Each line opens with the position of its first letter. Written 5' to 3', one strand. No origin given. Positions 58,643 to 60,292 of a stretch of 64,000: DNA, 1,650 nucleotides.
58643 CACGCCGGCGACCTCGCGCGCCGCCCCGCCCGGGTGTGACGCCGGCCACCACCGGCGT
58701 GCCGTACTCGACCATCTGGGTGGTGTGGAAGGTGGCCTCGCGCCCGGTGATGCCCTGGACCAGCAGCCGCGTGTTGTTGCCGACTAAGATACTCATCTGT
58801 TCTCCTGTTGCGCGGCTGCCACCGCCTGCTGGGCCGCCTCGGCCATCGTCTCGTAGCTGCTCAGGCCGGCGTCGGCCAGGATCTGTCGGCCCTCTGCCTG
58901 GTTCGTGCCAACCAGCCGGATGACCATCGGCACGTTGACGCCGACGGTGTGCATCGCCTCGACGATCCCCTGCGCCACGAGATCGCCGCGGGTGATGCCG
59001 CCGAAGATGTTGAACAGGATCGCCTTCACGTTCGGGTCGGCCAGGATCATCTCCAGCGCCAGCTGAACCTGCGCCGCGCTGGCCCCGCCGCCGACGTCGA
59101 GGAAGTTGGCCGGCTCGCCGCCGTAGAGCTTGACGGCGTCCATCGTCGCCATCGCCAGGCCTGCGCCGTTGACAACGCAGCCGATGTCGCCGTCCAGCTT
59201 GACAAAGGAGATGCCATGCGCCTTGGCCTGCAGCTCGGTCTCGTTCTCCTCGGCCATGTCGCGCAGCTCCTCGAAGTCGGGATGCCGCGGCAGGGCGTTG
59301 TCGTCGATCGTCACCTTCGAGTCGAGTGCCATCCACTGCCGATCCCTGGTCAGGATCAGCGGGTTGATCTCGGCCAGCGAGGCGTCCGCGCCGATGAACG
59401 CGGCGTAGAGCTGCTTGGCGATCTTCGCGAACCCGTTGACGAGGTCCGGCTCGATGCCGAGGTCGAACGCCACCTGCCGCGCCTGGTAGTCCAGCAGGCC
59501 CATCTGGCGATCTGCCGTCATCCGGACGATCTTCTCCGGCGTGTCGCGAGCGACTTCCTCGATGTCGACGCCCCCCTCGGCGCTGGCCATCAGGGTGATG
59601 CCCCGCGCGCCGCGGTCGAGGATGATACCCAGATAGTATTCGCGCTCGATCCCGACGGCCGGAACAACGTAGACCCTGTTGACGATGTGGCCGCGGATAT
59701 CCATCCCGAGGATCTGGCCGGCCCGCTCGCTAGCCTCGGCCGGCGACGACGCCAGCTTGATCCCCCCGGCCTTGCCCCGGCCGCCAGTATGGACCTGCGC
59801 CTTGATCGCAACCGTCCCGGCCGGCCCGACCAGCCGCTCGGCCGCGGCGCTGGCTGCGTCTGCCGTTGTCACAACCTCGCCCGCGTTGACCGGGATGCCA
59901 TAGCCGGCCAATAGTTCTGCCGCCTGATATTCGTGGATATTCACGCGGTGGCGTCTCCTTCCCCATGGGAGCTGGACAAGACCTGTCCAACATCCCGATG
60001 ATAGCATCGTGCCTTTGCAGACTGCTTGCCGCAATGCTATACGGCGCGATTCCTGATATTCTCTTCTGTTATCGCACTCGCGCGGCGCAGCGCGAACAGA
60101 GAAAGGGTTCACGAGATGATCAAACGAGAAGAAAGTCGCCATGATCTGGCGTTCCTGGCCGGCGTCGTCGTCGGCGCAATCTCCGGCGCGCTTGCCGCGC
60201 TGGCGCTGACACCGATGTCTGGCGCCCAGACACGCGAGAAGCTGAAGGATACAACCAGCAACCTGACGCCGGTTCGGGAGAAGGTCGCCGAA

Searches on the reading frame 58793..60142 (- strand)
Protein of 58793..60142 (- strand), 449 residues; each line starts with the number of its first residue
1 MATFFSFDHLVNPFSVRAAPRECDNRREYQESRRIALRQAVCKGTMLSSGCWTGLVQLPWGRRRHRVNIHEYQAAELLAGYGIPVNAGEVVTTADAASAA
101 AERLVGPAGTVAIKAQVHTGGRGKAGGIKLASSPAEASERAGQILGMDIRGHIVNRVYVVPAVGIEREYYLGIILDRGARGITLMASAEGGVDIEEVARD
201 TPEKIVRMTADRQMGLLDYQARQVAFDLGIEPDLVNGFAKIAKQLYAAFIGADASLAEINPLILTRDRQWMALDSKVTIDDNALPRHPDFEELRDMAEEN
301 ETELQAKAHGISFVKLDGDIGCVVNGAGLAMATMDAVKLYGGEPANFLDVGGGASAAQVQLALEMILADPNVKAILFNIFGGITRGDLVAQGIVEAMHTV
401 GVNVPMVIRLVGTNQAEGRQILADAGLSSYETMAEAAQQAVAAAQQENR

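Call 77: search_protein_families(library=pfam, proteins=[window:58793-60142:-], max_evalue=0.01)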
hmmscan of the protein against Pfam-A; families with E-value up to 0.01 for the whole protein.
window:58793-60142:- (449 aa): 5 families
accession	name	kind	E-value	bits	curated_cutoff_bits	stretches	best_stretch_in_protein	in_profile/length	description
PF08442.15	ATP-grasp_2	-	1e-66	224.8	29.5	1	68-263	1-201/202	ATP-grasp domain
PF00549.24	Ligase_CoA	-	5.1e-27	95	24.5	1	323-440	1-125/128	CoA-ligase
PF24948.1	Citrate_synth_N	-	6.9e-11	42.4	83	1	111-283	54-224/232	ATP-citrate synthase ATP-grasp domain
PF13549.11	ATP-grasp_5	-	8.8e-08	32.2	27.6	1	63-178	4-121/221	ATP-grasp domain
PF19045.5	Ligase_CoA_2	-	0.0011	19.5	23.7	1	343-440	45-147/162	Ligase-CoA domain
